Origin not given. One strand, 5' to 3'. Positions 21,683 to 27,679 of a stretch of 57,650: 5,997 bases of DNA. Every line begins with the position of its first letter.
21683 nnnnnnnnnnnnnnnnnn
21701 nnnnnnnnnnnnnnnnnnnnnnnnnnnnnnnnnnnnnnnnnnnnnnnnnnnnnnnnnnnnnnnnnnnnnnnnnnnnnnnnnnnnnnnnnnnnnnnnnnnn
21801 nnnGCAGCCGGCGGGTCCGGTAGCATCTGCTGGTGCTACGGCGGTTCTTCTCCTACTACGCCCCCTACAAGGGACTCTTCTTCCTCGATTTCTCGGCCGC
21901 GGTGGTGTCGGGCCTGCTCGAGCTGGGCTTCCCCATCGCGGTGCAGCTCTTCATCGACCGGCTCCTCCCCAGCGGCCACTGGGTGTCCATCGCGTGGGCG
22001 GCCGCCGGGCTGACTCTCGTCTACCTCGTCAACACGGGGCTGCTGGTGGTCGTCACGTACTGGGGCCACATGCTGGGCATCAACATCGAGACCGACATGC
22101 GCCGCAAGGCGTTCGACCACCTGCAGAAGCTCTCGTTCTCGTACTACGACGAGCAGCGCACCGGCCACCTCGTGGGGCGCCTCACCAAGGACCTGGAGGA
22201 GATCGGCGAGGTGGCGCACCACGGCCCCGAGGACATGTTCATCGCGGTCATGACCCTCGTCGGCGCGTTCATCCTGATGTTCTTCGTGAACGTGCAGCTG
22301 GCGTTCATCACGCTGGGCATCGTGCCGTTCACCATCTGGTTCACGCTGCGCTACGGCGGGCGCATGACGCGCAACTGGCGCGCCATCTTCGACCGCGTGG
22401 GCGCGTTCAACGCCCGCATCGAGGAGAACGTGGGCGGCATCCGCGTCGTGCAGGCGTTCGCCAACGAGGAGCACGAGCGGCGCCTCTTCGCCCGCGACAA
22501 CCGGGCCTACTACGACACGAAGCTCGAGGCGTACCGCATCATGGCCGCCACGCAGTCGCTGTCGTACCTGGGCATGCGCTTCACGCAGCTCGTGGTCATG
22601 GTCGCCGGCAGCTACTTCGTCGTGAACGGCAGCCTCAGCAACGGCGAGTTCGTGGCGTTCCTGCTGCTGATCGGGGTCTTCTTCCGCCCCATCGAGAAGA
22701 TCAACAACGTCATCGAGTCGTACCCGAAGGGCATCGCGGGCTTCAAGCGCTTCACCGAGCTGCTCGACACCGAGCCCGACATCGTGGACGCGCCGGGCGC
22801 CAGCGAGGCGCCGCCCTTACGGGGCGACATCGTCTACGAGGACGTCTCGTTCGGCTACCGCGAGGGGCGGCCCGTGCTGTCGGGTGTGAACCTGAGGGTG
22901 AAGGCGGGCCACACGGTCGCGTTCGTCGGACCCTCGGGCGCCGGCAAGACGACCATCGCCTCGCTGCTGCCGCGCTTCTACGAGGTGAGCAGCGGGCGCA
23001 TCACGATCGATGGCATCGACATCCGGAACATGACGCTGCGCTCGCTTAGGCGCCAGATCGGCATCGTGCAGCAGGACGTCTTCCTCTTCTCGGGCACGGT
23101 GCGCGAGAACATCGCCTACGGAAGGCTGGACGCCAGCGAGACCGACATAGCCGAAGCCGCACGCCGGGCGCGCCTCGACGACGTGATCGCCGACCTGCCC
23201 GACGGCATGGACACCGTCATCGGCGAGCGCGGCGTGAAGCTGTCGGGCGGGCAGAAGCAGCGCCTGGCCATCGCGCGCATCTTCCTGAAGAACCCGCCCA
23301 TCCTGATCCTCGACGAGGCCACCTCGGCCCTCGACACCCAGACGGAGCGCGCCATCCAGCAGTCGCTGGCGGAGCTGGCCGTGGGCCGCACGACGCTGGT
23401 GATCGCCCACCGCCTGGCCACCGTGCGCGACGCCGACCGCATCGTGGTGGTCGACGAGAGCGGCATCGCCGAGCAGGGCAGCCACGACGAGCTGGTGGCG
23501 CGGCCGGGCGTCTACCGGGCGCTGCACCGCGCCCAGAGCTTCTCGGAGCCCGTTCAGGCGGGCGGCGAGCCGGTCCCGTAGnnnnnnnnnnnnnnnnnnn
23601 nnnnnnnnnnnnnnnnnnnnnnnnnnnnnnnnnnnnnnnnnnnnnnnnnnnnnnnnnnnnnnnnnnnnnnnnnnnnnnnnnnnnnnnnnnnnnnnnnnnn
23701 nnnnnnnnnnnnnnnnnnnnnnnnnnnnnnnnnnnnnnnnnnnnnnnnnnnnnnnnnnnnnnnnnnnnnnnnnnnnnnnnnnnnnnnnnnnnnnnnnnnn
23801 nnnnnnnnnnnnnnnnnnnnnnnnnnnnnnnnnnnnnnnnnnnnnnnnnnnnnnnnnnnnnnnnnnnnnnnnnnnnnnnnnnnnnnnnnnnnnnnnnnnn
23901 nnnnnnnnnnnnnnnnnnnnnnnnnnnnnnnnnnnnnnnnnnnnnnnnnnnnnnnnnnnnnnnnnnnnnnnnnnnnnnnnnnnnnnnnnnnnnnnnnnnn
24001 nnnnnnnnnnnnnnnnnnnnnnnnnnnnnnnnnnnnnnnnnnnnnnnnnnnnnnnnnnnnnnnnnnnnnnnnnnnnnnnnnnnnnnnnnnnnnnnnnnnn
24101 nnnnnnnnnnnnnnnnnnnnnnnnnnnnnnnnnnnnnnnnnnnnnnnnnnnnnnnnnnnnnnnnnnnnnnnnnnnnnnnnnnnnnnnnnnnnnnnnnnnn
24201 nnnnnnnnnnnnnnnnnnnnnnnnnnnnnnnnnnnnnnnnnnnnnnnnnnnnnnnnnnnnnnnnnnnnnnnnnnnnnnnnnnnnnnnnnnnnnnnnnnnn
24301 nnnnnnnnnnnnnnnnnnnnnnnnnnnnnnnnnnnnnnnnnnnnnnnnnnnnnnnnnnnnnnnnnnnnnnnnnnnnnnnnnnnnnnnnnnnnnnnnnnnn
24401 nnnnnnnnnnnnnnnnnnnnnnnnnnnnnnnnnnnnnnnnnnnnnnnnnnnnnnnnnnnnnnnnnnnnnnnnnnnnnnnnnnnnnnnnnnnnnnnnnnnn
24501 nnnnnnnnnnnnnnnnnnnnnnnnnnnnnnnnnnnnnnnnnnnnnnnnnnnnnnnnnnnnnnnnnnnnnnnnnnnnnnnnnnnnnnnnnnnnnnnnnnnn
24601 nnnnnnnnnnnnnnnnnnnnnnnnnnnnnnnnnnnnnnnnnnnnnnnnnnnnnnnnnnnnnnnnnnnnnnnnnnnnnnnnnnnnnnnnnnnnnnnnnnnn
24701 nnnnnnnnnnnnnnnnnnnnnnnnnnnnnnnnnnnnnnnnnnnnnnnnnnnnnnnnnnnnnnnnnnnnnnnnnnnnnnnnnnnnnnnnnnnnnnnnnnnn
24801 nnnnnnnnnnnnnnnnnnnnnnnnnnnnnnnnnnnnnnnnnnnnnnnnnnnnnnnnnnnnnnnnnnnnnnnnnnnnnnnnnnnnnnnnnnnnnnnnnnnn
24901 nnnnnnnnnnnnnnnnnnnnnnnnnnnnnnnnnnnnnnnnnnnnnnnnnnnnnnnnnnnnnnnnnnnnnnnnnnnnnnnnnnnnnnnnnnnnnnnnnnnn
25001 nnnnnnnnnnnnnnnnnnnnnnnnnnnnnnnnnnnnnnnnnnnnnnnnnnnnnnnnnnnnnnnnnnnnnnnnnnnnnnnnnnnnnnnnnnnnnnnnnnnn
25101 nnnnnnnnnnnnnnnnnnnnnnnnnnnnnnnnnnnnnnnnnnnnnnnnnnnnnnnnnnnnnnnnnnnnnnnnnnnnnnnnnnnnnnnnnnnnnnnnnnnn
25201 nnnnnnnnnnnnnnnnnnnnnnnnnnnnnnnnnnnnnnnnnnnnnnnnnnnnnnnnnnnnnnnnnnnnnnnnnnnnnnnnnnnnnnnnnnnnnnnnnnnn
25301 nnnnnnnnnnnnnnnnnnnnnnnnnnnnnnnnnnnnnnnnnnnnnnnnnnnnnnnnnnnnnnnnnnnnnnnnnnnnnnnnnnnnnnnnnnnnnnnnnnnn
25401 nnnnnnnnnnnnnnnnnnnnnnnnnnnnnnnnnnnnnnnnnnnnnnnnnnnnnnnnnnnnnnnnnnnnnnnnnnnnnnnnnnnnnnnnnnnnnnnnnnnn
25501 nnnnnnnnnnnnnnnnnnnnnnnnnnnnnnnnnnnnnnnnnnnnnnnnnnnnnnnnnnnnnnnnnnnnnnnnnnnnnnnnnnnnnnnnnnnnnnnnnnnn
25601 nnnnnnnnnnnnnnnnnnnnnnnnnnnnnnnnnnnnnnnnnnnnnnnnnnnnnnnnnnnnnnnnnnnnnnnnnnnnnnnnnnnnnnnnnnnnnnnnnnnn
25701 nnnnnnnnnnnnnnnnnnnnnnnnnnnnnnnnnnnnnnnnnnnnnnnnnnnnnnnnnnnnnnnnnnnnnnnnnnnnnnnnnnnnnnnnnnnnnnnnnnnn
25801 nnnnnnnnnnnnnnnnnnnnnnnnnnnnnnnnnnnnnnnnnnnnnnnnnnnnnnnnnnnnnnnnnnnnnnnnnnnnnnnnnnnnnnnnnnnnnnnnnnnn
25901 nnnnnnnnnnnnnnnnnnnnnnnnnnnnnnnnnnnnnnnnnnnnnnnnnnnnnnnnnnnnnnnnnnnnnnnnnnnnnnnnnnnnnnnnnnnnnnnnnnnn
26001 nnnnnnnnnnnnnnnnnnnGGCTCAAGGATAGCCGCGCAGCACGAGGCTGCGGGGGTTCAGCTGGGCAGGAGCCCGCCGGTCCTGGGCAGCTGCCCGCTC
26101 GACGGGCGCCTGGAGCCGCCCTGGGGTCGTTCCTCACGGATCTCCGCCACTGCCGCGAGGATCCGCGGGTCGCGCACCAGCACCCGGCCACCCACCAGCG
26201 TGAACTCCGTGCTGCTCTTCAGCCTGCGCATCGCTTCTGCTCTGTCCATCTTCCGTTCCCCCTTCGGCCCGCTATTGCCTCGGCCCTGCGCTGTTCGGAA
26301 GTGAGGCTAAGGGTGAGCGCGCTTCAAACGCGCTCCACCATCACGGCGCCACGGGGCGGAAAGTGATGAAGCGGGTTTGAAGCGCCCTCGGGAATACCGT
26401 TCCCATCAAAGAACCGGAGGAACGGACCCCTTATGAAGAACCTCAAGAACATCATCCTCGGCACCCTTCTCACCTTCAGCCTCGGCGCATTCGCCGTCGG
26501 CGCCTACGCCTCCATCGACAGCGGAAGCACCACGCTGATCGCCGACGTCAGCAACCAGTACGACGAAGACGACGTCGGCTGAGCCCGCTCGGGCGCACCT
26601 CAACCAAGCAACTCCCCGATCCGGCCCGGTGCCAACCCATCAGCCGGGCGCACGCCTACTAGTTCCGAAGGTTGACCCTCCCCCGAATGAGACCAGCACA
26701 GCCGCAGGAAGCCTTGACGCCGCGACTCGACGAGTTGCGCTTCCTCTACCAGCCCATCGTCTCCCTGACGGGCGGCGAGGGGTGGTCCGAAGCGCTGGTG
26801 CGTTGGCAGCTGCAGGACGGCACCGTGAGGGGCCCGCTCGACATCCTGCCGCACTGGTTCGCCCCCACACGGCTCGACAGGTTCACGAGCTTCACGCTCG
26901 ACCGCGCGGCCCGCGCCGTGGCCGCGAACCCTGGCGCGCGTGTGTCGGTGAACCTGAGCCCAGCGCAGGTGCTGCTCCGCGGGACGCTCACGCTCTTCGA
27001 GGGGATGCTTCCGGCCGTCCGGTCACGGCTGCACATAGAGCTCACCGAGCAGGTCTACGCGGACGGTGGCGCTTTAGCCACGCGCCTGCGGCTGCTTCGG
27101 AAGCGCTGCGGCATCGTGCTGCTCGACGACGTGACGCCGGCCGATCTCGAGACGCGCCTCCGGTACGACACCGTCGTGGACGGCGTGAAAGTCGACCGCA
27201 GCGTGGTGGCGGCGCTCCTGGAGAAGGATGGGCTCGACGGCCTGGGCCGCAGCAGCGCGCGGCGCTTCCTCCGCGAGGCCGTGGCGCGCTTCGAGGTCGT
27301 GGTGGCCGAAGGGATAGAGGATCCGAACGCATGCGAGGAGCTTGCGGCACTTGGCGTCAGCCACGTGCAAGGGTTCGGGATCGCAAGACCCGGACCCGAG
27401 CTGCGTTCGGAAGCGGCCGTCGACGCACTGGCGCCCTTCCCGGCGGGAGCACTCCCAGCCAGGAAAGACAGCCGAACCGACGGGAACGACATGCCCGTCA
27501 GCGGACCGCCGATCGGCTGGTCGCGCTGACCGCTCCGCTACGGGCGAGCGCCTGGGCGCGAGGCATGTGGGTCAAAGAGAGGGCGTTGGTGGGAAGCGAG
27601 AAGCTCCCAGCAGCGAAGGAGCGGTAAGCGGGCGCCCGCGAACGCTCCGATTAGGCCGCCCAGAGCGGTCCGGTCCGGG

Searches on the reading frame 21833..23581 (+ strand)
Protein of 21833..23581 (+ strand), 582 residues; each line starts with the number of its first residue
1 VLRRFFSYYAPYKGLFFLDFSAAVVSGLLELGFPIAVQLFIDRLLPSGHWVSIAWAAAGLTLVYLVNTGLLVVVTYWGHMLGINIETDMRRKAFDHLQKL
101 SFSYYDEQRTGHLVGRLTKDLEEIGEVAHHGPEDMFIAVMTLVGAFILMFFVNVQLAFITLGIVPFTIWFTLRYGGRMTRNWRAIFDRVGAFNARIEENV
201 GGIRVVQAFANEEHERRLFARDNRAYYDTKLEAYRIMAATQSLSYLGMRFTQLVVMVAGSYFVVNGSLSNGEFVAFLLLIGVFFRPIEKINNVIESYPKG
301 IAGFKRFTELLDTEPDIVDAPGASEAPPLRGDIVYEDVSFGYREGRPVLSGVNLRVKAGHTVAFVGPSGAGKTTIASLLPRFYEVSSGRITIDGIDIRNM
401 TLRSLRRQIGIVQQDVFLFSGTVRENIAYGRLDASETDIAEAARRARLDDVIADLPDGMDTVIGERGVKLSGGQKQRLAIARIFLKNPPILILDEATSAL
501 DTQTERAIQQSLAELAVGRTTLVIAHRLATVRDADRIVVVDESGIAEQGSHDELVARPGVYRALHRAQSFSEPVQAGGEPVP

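Call 12: search_protein_families(library=pfam, proteins=[window:21833-23581:+], max_evalue=0.001)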
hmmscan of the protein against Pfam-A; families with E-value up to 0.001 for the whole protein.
window:21833-23581:+ (582 aa): 5 families
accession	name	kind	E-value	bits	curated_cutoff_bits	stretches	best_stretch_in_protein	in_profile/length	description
PF00664.28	ABC_membrane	-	1.4e-52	179.5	28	1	17-286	2-273/274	ABC transporter transmembrane region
PF00005.33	ABC_tran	-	1.7e-34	119.8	25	1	349-498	1-137/137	ABC transporter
PF02463.25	SMC_N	-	5.5e-09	36.2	40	1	388-541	109-212/220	RecF/RecN/SMC N terminal domain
PF13604.12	AAA_30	-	0.00039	20.7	27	0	361-416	20-73/191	AAA domain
PF13748.11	ABC_membrane_3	-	0.00053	19.9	27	0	129-180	114-164/237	ABC transporter transmembrane region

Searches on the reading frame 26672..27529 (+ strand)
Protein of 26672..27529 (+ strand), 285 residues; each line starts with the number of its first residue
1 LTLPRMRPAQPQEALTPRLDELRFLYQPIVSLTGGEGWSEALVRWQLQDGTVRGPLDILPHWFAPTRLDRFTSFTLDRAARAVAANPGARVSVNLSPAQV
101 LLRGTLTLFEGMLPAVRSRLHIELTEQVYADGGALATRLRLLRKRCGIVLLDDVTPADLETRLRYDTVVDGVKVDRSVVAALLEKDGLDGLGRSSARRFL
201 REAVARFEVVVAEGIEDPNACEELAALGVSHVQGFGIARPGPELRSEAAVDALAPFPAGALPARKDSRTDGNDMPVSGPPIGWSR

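Call 12: search_protein_families(library=pfam, proteins=[window:26672-27529:+], max_evalue=0.001)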
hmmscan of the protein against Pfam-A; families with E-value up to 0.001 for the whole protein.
window:26672-27529:+ (285 aa): 1 family
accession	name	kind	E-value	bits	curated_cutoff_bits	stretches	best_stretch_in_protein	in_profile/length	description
PF00563.25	EAL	-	1.3e-24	87.4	31.3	1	13-240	6-236/236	EAL domain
